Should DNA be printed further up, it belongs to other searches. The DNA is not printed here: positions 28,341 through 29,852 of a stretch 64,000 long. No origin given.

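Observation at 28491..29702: ApgM-family phosphoglycerate-mutase homolog occupying the thrB slot of a threonine operon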

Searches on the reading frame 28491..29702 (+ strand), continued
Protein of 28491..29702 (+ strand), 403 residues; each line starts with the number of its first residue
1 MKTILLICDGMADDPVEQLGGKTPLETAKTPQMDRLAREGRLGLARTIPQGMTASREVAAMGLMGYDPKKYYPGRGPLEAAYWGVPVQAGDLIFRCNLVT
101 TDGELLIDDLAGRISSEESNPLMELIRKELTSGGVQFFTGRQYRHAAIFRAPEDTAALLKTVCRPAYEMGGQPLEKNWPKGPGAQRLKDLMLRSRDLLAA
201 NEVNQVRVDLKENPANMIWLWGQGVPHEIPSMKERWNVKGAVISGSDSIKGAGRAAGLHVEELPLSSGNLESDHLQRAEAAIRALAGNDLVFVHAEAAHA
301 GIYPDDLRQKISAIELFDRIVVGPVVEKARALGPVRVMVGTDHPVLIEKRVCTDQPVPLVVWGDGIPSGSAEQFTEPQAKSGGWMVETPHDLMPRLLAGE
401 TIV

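Call 50: search_protein_families(library=ncbifam, proteins=[P0005, P0004, P0011, P0057, P0081, P0103, P0002, P0003, P0024], max_evalue=1e-60)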
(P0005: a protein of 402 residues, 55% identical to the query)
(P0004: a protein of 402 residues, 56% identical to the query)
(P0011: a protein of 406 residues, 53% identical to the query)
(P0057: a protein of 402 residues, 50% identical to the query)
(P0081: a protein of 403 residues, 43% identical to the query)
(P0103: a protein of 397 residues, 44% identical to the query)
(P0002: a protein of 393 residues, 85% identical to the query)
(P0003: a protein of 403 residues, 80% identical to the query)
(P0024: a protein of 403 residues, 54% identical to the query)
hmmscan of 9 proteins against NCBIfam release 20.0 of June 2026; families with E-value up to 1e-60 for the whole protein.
P0005 (402 aa): 6 families
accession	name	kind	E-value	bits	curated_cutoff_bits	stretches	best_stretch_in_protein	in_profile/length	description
NF003242.0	PRK04200.1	equivalog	4.9e-163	542.6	426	1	1-397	1-393/395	cofactor-independent phosphoglycerate mutase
TIGR02535.1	hyp_Hser_kinase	hypoth_equivalog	5.2e-157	522.7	446.3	1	1-397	1-396/397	proposed homoserine kinase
TIGR00306.2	apgM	subfamily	1.3e-154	515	320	1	2-396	1-402/403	2,3-bisphosphoglycerate-independent phosphoglycerate mutase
NF003104.0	PRK04024.1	equivalog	2.8e-99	332.6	489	1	1-396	3-400/412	2,3-bisphosphoglycerate-independent phosphoglycerate mutase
NF038358.1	phophono_PhpG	equivalog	6.7e-71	239.2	545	0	183-397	204-416/417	CMP-5'-phosphonoformate--3-phosphoglycerate phosphonoformyl transferase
NF003160.0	PRK04135.1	equivalog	3e-62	210.6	468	1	2-398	17-393/403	2,3-bisphosphoglycerate-independent phosphoglycerate mutase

P0004 (402 aa): 6 families
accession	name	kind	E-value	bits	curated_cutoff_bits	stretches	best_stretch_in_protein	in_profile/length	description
NF003242.0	PRK04200.1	equivalog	2e-165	550.5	426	1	1-397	1-393/395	cofactor-independent phosphoglycerate mutase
TIGR02535.1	hyp_Hser_kinase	hypoth_equivalog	1.2e-160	534.7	446.3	1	1-397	1-396/397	proposed homoserine kinase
TIGR00306.2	apgM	subfamily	5.7e-159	529.4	320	1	2-396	1-402/403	2,3-bisphosphoglycerate-independent phosphoglycerate mutase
NF003104.0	PRK04024.1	equivalog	9.2e-103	344.1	489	1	1-396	3-400/412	2,3-bisphosphoglycerate-independent phosphoglycerate mutase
NF038358.1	phophono_PhpG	equivalog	3.6e-73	246.7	545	0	190-397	211-416/417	CMP-5'-phosphonoformate--3-phosphoglycerate phosphonoformyl transferase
NF003160.0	PRK04135.1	equivalog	8e-65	219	468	1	2-398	17-393/403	2,3-bisphosphoglycerate-independent phosphoglycerate mutase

P0011 (406 aa): 6 families
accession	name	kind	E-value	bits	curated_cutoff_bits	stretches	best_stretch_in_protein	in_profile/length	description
NF003242.0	PRK04200.1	equivalog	1.1e-159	531.6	426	1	6-401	2-393/395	cofactor-independent phosphoglycerate mutase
TIGR02535.1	hyp_Hser_kinase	hypoth_equivalog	3.2e-152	506.9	446.3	1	6-401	2-396/397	proposed homoserine kinase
TIGR00306.2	apgM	subfamily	4.4e-152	506.7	320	1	6-400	1-402/403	2,3-bisphosphoglycerate-independent phosphoglycerate mutase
NF003104.0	PRK04024.1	equivalog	4.1e-97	325.5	489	1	5-398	3-398/412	2,3-bisphosphoglycerate-independent phosphoglycerate mutase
NF038358.1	phophono_PhpG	equivalog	4e-71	239.9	545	0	194-401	211-416/417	CMP-5'-phosphonoformate--3-phosphoglycerate phosphonoformyl transferase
NF003160.0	PRK04135.1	equivalog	3.9e-64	216.8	468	1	4-403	15-394/403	2,3-bisphosphoglycerate-independent phosphoglycerate mutase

P0057 (402 aa): 6 families
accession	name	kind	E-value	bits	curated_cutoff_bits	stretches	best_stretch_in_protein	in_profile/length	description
NF003242.0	PRK04200.1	equivalog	5.7e-161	535.8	426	1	1-398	1-394/395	cofactor-independent phosphoglycerate mutase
TIGR02535.1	hyp_Hser_kinase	hypoth_equivalog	7.8e-157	522.1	446.3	1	1-397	1-396/397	proposed homoserine kinase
TIGR00306.2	apgM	subfamily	1e-152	508.8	320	1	2-396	1-402/403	2,3-bisphosphoglycerate-independent phosphoglycerate mutase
NF003104.0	PRK04024.1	equivalog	2.5e-99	332.8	489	1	1-383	3-387/412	2,3-bisphosphoglycerate-independent phosphoglycerate mutase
NF038358.1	phophono_PhpG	equivalog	4.9e-69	233.1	545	0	190-397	211-416/417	CMP-5'-phosphonoformate--3-phosphoglycerate phosphonoformyl transferase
NF003160.0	PRK04135.1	equivalog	1.1e-63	215.3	468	1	2-394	17-389/403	2,3-bisphosphoglycerate-independent phosphoglycerate mutase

P0081 (403 aa): 6 families
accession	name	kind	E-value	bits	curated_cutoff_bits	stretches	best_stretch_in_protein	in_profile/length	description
NF003242.0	PRK04200.1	equivalog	2.5e-169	563.3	426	1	5-399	2-394/395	cofactor-independent phosphoglycerate mutase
TIGR02535.1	hyp_Hser_kinase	hypoth_equivalog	5.5e-165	549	446.3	1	5-399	2-397/397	proposed homoserine kinase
TIGR00306.2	apgM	subfamily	2.2e-157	524.2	320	1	5-398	1-403/403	2,3-bisphosphoglycerate-independent phosphoglycerate mutase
NF003104.0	PRK04024.1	equivalog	2.7e-103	345.9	489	1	3-399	2-402/412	2,3-bisphosphoglycerate-independent phosphoglycerate mutase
NF038358.1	phophono_PhpG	equivalog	2e-69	234.3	545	0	192-397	212-415/417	CMP-5'-phosphonoformate--3-phosphoglycerate phosphonoformyl transferase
NF003160.0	PRK04135.1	equivalog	1e-61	208.8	468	1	3-398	15-392/403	2,3-bisphosphoglycerate-independent phosphoglycerate mutase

P0103 (397 aa): 5 families
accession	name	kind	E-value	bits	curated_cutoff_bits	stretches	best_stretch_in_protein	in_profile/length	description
NF003242.0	PRK04200.1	equivalog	2.5e-171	569.9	426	1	1-396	1-393/395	cofactor-independent phosphoglycerate mutase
TIGR02535.1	hyp_Hser_kinase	hypoth_equivalog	1.8e-165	550.5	446.3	1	1-396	1-396/397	proposed homoserine kinase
TIGR00306.2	apgM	subfamily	2.4e-160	533.9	320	1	2-396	1-403/403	2,3-bisphosphoglycerate-independent phosphoglycerate mutase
NF003104.0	PRK04024.1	equivalog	1e-102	344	489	1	1-393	3-398/412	2,3-bisphosphoglycerate-independent phosphoglycerate mutase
NF038358.1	phophono_PhpG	equivalog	1.6e-68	231.4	545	0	181-396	203-416/417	CMP-5'-phosphonoformate--3-phosphoglycerate phosphonoformyl transferase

P0002 (393 aa): 4 families
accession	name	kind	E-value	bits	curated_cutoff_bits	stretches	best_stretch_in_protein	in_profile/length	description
NF003242.0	PRK04200.1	equivalog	6.9e-111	370.9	426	1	1-387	11-393/395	cofactor-independent phosphoglycerate mutase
TIGR02535.1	hyp_Hser_kinase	hypoth_equivalog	8.5e-110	367.2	446.3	1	1-387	11-396/397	proposed homoserine kinase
TIGR00306.2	apgM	subfamily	2.3e-109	366.1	320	1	1-386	10-402/403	2,3-bisphosphoglycerate-independent phosphoglycerate mutase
NF003104.0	PRK04024.1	equivalog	1.7e-70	237.8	489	1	1-374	13-388/412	2,3-bisphosphoglycerate-independent phosphoglycerate mutase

P0003 (403 aa): 4 families
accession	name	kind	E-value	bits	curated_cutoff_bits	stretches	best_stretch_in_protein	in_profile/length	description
NF003242.0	PRK04200.1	equivalog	7.2e-122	407.1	426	1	1-397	1-393/395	cofactor-independent phosphoglycerate mutase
TIGR02535.1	hyp_Hser_kinase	hypoth_equivalog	2.7e-120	401.8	446.3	1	1-397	1-396/397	proposed homoserine kinase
TIGR00306.2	apgM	subfamily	5e-119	397.9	320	1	2-396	1-402/403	2,3-bisphosphoglycerate-independent phosphoglycerate mutase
NF003104.0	PRK04024.1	equivalog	1.4e-79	267.8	489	1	1-385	3-389/412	2,3-bisphosphoglycerate-independent phosphoglycerate mutase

P0024 (403 aa): 5 families
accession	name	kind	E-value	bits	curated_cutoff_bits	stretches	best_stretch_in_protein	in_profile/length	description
NF003242.0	PRK04200.1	equivalog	7.5e-159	528.8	426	1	1-398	1-393/395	cofactor-independent phosphoglycerate mutase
TIGR02535.1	hyp_Hser_kinase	hypoth_equivalog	1.2e-153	511.6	446.3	1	1-397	1-395/397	proposed homoserine kinase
TIGR00306.2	apgM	subfamily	6.6e-150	499.6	320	1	2-395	1-400/403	2,3-bisphosphoglycerate-independent phosphoglycerate mutase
NF003104.0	PRK04024.1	equivalog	1.6e-94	317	489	1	1-384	3-387/412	2,3-bisphosphoglycerate-independent phosphoglycerate mutase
NF038358.1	phophono_PhpG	equivalog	3.1e-67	227.1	545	0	189-398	210-416/417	CMP-5'-phosphonoformate--3-phosphoglycerate phosphonoformyl transferase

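Call 52: fold_search(model_id=the predicted structure, library=pdb)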
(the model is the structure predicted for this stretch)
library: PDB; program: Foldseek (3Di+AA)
matches with E <= 10: 963; with E <= 0.001: 126
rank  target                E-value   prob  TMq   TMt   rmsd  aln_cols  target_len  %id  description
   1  2zkt_B                7.3e-32  1.00  0.77  0.81   4.5       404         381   27  Structure of PH0037 protein from Pyrococcus horikoshii (released 2009-04-21)
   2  3idd_A                1.2e-29  1.00  0.58  0.63   7.1       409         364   26  Cofactor-Independent Phosphoglycerate Mutase from Thermoplasma acidophilum DSM 1728 (released 2009-10-06)
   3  3kd8_A                2.1e-28  1.00  0.60  0.66   6.7       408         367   27  Cofactor-Independent Phosphoglycerate mutase from Thermoplasma Acidophilum DSM 1728 (released 2009-12-01)
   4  3idd_B                2.3e-28  1.00  0.58  0.64   6.8       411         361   28  Cofactor-Independent Phosphoglycerate Mutase from Thermoplasma acidophilum DSM 1728 (released 2009-10-06)
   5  3kd8_B                4.7e-27  1.00  0.58  0.63   7.1       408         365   26  Cofactor-Independent Phosphoglycerate mutase from Thermoplasma Acidophilum DSM 1728 (released 2009-12-01)
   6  2zkt_A                1.0e-25  1.00  0.70  0.84   3.8       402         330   25  Structure of PH0037 protein from Pyrococcus horikoshii (released 2009-04-21)
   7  7tl8_A                1.1e-08  1.00  0.40  0.34  13.5       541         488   14  1.95A resolution structure of independent phosphoglycerate mutase from S. aureus in complex with a macrocyclic peptide (released 2022-08-10)
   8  4my4                  3.5e-08  1.00  0.43  0.36  13.4       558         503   14  Crystal structure of phosphoglycerate mutase from Staphylococcus aureus. (released 2013-10-16)
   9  2ify                  6.1e-08  1.00  0.40  0.33  15.2       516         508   13  Structure of Bacillus anthracis cofactor-independent phosphoglucerate mutase (released 2006-10-24)
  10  4nwj                  2.2e-07  1.00  0.38  0.32  14.3       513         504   14  Crystal structure of phosphopglycerate mutase from Staphylococcus aureus in 3-phosphoglyceric acid bound form. (released 2015-01-14)
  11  1o98                  2.4e-07  1.00  0.46  0.37  12.6       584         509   12  1.4A CRYSTAL STRUCTURE OF PHOSPHOGLYCERATE MUTASE FROM BACILLUS STEAROTHERMOPHILUS COMPLEXED WITH 2-PHOSPHOGLYCERATE (released 2003-05-01)
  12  5kgm_A                3.2e-07  1.00  0.39  0.31  17.1       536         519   12  2.95A resolution structure of Apo independent phosphoglycerate mutase from C. elegans (monoclinic form) (released 2017-04-05)
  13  1ejj                  3.9e-07  1.00  0.47  0.39  12.0       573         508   12  CRYSTAL STRUCTURAL ANALYSIS OF PHOSPHOGLYCERATE MUTASE COCRYSTALLIZED WITH 3-PHOSPHOGLYCERATE (released 2001-03-02)
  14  7knf_A                3.9e-07  1.00  0.39  0.32  15.2       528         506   12  1.80A resolution structure of independent Phosphoglycerate mutase from C. elegans in complex with a macrocyclic peptid (released 2021-04-07)
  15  7tl7_B                5.0e-07  1.00  0.39  0.31  14.8       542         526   12  1.90A resolution structure of independent phosphoglycerate mutase from C. elegans in complex with a macrocyclic peptid (released 2022-08-10)
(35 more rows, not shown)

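Call 61: predict_structure(alignment_id=A2)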
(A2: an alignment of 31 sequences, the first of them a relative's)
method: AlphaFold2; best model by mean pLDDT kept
length: 402 residues; sequences in the alignment: 31
mean_pLDDT: 94.7   pTM: 0.91
mean pLDDT of the five models: 94.7, 94.4, 94.1, 94.0, 92.8
residues with pLDDT >= 90: 362; 70-90: 33; 50-70: 7; < 50: 0
segments of 3 or more residues with pLDDT < 50: none
pLDDT, mean of each block of 10 residues (from residue 1): 96 96 98 97 95 91 96 96 96 98 95 93 98 97 96 97 92 96 98 98 95 96 95 97 94 97 70 90 97 93 90 97 95 96 94 95 93 96 95 93 77
secondary structure, 60 per line:
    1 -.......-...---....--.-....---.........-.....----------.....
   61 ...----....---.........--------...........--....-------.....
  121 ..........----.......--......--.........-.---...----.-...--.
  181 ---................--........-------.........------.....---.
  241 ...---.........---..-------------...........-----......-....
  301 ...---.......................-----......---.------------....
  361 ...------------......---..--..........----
elements in order: E2-8 E10-12 H24-27 H31-39 E41-45 H56-63 H68-71 H75-83 E92-102 E105-108 H116-130 E135-141 E144-149 H152-160 H184-199 H202-209 E217-225 H232-236 E240-243 H247-255 H274-284 E290-295 H297-303 H307-329 E335-340 E357-363 H376-381 H389-398

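Call 74: search_protein_representatives(protein=window:28491-29702:+)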
Query: 403 residues. Proteins with E-value up to 0.001 (for the whole library): 4957; up to 1e-10: 2733; up to 1e-30: 647. The best 150 are listed.
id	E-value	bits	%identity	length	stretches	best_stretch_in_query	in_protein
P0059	4.5e-128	444.0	50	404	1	1-398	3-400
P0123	2.0e-90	320.0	42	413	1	1-400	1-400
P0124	6.8e-90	318.3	41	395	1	1-395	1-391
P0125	7.3e-89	314.9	39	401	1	2-397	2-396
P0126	5.8e-88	311.9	43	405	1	1-398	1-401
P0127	7.8e-83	295.0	39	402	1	2-395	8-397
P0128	1.8e-81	290.5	39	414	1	1-402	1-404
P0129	6.5e-81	288.7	41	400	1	1-399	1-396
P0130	1.4e-80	287.6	40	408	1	1-393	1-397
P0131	2.9e-79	283.3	39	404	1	1-388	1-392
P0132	8.1e-78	278.5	38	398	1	1-394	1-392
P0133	5.2e-77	275.8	37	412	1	1-381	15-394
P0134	6.3e-77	275.6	42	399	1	1-398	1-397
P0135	7.6e-77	275.3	40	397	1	1-395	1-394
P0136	2.4e-76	273.6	37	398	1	1-396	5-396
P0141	4.9e-75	269.3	38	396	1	1-389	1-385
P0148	5.3e-73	262.6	36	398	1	1-399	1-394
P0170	3.7e-67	243.4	35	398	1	2-393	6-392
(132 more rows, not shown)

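Call 77: find_encoding_contigs(protein=P0123, flank=8000, max_places=2)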
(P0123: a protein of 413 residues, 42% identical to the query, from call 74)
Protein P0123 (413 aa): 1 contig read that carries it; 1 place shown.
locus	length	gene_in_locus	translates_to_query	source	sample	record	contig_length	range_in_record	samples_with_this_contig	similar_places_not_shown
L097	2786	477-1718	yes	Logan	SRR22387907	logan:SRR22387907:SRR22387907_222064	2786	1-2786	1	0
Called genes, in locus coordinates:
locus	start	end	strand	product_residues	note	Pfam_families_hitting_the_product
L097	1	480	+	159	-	?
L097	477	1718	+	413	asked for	PF01676:Metalloenzyme, PF10143:PhosphMutase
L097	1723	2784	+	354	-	?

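Call 78: find_encoding_contigs(protein=P0170, flank=8000, max_places=2)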
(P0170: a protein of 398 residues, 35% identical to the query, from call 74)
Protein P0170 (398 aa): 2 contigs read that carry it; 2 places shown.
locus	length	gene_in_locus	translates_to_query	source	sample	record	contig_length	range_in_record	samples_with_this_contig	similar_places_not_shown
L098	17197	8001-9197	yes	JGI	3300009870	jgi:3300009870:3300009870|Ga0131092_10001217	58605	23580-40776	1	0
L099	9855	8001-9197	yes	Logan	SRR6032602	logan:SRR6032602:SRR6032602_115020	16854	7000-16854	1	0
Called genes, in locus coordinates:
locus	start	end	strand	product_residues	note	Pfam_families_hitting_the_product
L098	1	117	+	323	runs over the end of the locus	PF07719:TPR_2 (faint), PF13414:TPR_11 (faint), PF13432:TPR_16, PF00515:TPR_1 (faint), PF14559:TPR_19 (faint)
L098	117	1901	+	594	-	PF13584:BatD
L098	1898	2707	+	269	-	PF13428:TPR_14 (faint), PF13432:TPR_16 (faint), PF13424:TPR_12 (weak), PF00515:TPR_1, PF07719:TPR_2 (weak), PF13181:TPR_8 (weak)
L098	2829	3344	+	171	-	-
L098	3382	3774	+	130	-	-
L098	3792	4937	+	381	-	PF07963:N_methyl (weak)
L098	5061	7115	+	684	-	PF04389:Peptidase_M28, PF01546:Peptidase_M20 (faint), PF00595:PDZ (faint), PF13180:PDZ_2, PF17820:PDZ_6 (weak)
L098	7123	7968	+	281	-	PF01135:PCMT (weak), PF01209:Ubie_methyltran, PF13489:Methyltransf_23, PF01728:FtsJ (weak), PF08241:Methyltransf_11, PF08242:Methyltransf_12, PF13649:Methyltransf_25, PF13847:Methyltransf_31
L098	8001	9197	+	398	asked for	PF01676:Metalloenzyme, PF10143:PhosphMutase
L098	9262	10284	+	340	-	PF00089:Trypsin, PF00595:PDZ (faint), PF13365:Trypsin_2, PF13180:PDZ_2, PF17820:PDZ_6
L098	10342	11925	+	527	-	PF02878:PGM_PMM_I, PF02879:PGM_PMM_II, PF02880:PGM_PMM_III, PF00408:PGM_PMM_IV (weak)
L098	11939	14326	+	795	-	PF03704:BTAD (faint), PF24575:TPR_Slam (faint), PF12895:ANAPC3 (faint), PF13181:TPR_8 (faint), PF07719:TPR_2 (weak), PF13414:TPR_11 (weak), PF13432:TPR_16, PF14559:TPR_19 (weak), +12 more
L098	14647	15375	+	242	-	-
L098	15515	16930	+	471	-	-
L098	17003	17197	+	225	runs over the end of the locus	-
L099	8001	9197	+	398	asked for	PF01676:Metalloenzyme, PF10143:PhosphMutase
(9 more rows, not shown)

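Call 80: find_encoding_contigs(protein=P0133, flank=6000, max_places=1)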
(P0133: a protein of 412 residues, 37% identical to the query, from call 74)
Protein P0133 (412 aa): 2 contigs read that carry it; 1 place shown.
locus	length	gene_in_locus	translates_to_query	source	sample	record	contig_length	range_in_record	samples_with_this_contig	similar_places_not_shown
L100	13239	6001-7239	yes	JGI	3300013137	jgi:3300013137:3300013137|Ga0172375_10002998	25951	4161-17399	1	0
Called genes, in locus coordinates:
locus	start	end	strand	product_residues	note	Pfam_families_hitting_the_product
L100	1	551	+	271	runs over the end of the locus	PF03407:Nucleotid_trans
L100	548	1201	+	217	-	PF13489:Methyltransf_23, PF13847:Methyltransf_31 (weak), PF08241:Methyltransf_11, PF08242:Methyltransf_12 (weak)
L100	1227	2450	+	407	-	PF00919:UPF0004, PF04055:Radical_SAM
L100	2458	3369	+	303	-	-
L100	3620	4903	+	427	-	PF03447:NAD_binding_3, PF00742:Homoserine_dh, PF01842:ACT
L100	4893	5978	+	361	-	PF00291:PALP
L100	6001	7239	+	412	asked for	PF01676:Metalloenzyme, PF10143:PhosphMutase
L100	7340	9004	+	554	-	PF06418:CTP_synth_N, PF00117:GATase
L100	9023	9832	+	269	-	PF00793:DAHP_synth_1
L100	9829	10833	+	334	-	PF13580:SIS_2 (weak), PF01380:SIS, PF00571:CBS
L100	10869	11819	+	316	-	PF03279:Lip_A_acyltrans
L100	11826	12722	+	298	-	PF06835:LptC, PF03968:LptD_N (weak)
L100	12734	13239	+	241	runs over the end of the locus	PF00005:ABC_tran, PF13304:AAA_21 (faint)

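Call 81: find_encoding_contigs(protein=P0148, flank=6000, max_places=1)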
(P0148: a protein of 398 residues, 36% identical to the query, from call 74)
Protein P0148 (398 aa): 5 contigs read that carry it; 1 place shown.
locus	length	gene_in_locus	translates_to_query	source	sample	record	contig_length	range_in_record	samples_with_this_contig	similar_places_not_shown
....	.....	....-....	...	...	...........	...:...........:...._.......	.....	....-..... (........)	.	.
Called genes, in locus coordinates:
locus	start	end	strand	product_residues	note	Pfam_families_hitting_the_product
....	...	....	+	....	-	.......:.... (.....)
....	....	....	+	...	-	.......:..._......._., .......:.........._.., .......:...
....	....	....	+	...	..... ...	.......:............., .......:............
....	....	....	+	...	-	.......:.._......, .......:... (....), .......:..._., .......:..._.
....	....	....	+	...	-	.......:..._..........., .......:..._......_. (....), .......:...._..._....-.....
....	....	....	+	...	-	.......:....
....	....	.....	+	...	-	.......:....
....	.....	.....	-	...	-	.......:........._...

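Call 82: find_encoding_contigs(protein=P0141, flank=6000, max_places=1)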
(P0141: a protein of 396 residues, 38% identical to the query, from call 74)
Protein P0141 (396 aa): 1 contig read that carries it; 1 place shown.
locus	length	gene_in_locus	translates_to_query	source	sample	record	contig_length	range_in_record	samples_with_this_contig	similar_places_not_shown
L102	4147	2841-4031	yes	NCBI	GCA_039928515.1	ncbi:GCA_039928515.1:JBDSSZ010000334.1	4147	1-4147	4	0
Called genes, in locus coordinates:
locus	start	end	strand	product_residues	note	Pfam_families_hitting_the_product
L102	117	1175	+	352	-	PF00291:PALP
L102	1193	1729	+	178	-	PF10502:Peptidase_S26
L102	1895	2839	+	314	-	PF01259:SAICAR_synt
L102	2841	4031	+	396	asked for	PF01676:Metalloenzyme, PF10143:PhosphMutase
